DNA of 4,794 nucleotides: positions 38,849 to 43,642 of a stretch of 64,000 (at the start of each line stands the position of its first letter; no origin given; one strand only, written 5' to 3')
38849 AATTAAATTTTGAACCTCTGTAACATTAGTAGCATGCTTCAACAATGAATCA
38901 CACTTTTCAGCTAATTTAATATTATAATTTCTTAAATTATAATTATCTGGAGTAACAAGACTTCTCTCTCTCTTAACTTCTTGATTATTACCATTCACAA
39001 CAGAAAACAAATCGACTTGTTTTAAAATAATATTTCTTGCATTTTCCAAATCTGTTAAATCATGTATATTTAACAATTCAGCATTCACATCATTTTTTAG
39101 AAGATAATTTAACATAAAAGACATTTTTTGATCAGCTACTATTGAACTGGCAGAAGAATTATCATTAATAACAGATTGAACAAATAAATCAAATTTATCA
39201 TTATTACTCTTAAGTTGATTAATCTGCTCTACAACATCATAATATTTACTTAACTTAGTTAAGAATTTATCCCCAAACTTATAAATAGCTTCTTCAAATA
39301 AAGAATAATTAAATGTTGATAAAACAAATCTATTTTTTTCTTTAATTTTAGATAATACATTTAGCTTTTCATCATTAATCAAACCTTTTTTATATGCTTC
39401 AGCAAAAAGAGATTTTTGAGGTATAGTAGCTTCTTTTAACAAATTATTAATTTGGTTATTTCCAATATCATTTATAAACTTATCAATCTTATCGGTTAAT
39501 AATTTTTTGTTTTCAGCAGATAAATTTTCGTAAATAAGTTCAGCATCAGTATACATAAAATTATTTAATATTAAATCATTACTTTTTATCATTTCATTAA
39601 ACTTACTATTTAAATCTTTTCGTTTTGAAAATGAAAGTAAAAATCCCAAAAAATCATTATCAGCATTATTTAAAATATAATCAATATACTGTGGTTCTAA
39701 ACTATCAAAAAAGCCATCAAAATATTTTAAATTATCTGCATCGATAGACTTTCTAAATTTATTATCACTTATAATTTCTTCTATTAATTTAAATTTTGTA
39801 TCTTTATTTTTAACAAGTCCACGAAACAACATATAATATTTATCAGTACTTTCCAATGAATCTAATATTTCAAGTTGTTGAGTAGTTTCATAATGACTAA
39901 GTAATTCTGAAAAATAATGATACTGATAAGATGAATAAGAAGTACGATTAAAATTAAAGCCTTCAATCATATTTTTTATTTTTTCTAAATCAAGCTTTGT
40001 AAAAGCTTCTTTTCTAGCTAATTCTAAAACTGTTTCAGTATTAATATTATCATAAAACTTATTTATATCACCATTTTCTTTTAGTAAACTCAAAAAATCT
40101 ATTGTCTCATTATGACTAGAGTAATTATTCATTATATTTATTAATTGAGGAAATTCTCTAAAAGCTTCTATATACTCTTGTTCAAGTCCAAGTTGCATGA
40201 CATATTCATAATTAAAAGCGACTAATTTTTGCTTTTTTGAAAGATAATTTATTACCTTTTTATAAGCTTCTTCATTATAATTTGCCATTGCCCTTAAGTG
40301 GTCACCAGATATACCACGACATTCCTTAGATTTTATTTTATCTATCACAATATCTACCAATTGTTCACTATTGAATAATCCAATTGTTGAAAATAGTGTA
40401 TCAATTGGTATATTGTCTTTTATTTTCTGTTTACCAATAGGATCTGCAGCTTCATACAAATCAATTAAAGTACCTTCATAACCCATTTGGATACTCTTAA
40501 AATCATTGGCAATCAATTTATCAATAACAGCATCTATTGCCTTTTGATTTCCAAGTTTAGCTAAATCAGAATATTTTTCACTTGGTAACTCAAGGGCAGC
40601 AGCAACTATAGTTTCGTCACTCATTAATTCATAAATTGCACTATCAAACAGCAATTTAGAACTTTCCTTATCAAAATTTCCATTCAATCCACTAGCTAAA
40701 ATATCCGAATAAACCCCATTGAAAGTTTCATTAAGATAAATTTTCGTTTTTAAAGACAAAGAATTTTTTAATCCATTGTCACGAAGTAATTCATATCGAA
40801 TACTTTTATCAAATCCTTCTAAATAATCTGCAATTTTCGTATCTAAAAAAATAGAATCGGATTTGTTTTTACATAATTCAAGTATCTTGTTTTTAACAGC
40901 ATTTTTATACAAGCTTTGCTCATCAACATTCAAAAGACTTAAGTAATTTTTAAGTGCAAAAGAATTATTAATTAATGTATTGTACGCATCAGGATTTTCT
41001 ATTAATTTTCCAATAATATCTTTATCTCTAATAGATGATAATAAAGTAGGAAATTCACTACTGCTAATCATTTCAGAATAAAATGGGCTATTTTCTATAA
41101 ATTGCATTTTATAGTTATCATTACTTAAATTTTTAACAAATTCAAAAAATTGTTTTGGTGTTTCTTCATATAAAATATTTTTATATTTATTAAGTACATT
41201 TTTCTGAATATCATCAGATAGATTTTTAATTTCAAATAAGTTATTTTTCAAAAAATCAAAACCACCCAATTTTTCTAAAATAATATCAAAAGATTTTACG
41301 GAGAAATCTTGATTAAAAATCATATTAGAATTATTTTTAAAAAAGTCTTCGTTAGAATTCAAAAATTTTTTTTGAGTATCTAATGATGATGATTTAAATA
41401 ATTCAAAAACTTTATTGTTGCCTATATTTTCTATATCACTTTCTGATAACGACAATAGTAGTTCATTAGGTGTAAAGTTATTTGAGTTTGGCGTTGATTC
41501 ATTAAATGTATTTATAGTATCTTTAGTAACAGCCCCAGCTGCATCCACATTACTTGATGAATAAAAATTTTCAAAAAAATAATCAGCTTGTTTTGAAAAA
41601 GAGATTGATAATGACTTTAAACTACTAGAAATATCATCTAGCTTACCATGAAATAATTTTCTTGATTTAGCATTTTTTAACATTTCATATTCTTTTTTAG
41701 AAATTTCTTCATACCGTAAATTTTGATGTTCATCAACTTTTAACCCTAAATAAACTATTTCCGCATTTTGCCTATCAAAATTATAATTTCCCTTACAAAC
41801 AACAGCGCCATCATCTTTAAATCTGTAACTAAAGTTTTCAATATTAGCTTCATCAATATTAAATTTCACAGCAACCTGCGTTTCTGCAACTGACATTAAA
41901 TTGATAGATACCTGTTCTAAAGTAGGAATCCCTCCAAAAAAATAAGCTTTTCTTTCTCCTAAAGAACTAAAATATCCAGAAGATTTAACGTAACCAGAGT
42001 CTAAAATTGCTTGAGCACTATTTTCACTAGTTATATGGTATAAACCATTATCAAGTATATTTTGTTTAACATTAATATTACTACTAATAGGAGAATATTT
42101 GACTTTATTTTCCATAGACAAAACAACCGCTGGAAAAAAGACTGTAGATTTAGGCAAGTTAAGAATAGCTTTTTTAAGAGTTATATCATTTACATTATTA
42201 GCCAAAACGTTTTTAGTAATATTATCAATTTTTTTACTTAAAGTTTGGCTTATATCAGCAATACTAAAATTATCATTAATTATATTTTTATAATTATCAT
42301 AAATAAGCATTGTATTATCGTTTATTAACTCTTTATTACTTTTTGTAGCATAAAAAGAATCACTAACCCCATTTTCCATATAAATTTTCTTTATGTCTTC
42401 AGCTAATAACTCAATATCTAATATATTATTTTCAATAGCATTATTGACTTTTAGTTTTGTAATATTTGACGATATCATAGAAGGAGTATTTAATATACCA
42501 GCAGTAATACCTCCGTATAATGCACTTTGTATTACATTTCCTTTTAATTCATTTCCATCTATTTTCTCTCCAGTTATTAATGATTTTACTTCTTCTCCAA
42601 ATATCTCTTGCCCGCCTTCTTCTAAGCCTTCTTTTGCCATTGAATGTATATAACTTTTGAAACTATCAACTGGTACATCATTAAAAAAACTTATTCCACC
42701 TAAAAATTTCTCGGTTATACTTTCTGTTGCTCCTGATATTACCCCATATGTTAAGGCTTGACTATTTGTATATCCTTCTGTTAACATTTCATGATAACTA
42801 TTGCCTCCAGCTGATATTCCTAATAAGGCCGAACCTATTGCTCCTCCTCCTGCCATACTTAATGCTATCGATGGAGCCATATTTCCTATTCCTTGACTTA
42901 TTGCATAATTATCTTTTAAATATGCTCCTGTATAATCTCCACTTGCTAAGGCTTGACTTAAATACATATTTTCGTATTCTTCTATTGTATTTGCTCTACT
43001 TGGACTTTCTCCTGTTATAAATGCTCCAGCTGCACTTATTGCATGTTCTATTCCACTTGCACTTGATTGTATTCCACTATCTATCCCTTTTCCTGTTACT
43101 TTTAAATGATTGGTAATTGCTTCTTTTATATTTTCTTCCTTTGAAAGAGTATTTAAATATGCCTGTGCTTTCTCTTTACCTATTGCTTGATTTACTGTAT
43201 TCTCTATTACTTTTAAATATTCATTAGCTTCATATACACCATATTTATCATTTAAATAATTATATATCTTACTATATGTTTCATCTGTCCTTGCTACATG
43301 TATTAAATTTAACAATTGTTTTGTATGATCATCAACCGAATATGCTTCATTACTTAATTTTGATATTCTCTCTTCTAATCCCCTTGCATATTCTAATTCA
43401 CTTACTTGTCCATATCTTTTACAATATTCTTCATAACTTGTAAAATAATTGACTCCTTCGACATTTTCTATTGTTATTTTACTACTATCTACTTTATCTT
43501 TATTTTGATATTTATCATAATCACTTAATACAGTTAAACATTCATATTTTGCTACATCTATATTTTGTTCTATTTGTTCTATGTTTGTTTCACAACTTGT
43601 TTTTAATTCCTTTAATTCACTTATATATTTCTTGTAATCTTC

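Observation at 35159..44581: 2108-bp perfect direct repeat creates two LXG genes with identical 664-aa N-termini and unrelated C-termini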

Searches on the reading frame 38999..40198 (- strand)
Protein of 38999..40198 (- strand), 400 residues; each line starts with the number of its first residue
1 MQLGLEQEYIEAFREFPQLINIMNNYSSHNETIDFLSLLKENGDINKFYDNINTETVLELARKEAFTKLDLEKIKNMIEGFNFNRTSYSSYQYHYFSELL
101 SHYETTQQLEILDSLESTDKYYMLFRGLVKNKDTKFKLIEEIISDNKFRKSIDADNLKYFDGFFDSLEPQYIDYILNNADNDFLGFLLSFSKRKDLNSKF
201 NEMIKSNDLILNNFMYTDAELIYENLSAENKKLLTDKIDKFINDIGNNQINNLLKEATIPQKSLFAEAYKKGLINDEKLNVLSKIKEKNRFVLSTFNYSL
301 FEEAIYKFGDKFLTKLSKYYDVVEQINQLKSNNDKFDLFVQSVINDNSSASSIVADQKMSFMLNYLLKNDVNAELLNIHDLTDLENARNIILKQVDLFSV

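Call 9: search_protein_families(library=pfam, proteins=[window:38999-40198:-], max_evalue=1)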
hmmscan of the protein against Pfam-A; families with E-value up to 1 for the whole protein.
window:38999-40198:- (400 aa): 1 family
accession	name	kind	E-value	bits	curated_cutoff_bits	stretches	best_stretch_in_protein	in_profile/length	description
PF21681.2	Csa5_I-A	-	0.039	14.6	30.3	1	157-194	24-61/158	Type-I-A Cascade subunit Csa5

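Call 81: search_protein_families(library=ncbifam, proteins=[window:38999-40198:-], max_evalue=0.01)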
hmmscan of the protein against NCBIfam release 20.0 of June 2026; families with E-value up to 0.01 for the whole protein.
window:38999-40198:- (400 aa): 0 families

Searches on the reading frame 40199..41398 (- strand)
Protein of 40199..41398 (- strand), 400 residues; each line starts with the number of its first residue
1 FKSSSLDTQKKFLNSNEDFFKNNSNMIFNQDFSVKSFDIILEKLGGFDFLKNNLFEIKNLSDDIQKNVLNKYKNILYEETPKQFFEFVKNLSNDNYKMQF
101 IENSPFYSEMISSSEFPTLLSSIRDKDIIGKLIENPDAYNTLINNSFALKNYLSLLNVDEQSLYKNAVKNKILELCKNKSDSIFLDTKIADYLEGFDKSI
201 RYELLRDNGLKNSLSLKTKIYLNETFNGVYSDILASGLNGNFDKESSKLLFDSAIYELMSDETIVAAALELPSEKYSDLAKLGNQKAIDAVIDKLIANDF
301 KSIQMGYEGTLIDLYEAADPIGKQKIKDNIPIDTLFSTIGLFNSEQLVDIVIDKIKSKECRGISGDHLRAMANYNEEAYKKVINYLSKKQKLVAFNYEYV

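Call 9: search_protein_families(library=pfam, proteins=[window:40199-41398:-], max_evalue=1)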
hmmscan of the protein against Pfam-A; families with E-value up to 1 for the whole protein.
window:40199-41398:- (400 aa): 1 family
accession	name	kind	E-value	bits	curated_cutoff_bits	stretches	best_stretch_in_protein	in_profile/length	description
PF08283.16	Gemini_AL1_M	-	0.75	10.4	24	1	64-125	13-74/107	Geminivirus rep protein central domain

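Call 81: search_protein_families(library=ncbifam, proteins=[window:40199-41398:-], max_evalue=0.01)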
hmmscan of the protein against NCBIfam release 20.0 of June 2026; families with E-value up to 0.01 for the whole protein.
window:40199-41398:- (400 aa): 0 families

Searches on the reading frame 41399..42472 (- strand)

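Call 9: search_protein_families(library=pfam, proteins=[window:41399-42472:-], max_evalue=1)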
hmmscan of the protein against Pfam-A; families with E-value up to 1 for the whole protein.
window:41399-42472:- (358 aa): 3 families
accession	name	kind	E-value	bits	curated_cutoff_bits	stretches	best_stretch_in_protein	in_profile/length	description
PF20855.2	VP1_protrusion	-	0.0038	17.5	27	1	39-148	6-117/132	CPV Capsid shell protein VP1, small protrusion domain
PF20183.3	DUF6546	-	0.0065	16.3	23.5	1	249-306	14-72/202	Family of unknown function (DUF6546)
PF21796.3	Cac1_C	-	0.022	15.3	24.3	1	63-98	7-42/55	Chromatin assembly factor 1 subunit Cac1, C-terminal domain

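Call 81: search_protein_families(library=ncbifam, proteins=[window:41399-42472:-], max_evalue=0.01)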
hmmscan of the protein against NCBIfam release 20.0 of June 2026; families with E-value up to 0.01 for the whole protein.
window:41399-42472:- (358 aa): 0 families

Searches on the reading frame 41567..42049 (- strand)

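Call 50: search_protein_families(library=pfam, proteins=[window:41567-42049:-], max_evalue=0.1)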
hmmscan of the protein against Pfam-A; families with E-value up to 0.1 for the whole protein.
seq(161 aa): 3 families
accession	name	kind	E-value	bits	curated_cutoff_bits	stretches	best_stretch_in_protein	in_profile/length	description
PF20183.3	DUF6546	-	0.0094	15.8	23.5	1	108-160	14-67/202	Family of unknown function (DUF6546)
PF15633.11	Tox-ART-HYD1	-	0.033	15.2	25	1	3-23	1-21/97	HYD1 signature containing ADP-ribosyltransferase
PF13619.11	KTSC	-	0.051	13.7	25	0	93-134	14-50/58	KTSC domain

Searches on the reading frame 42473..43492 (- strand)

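Call 9: search_protein_families(library=pfam, proteins=[window:42473-43492:-], max_evalue=1)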
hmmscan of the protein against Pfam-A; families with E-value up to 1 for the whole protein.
seq(340 aa): 3 families
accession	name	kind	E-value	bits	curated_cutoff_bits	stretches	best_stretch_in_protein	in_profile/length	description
PF18402.7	Thioredoxin_14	-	0.018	15.5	30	1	70-130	98-157/255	Thioredoxin-like domain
PF17727.6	CtsR_C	-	0.14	12.8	23.8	1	90-126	3-39/72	CtsR C-terminal dimerization domain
PF24398.1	DUF7542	-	0.2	11.9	28.2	1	115-156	18-59/77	Family of unknown function (DUF7542)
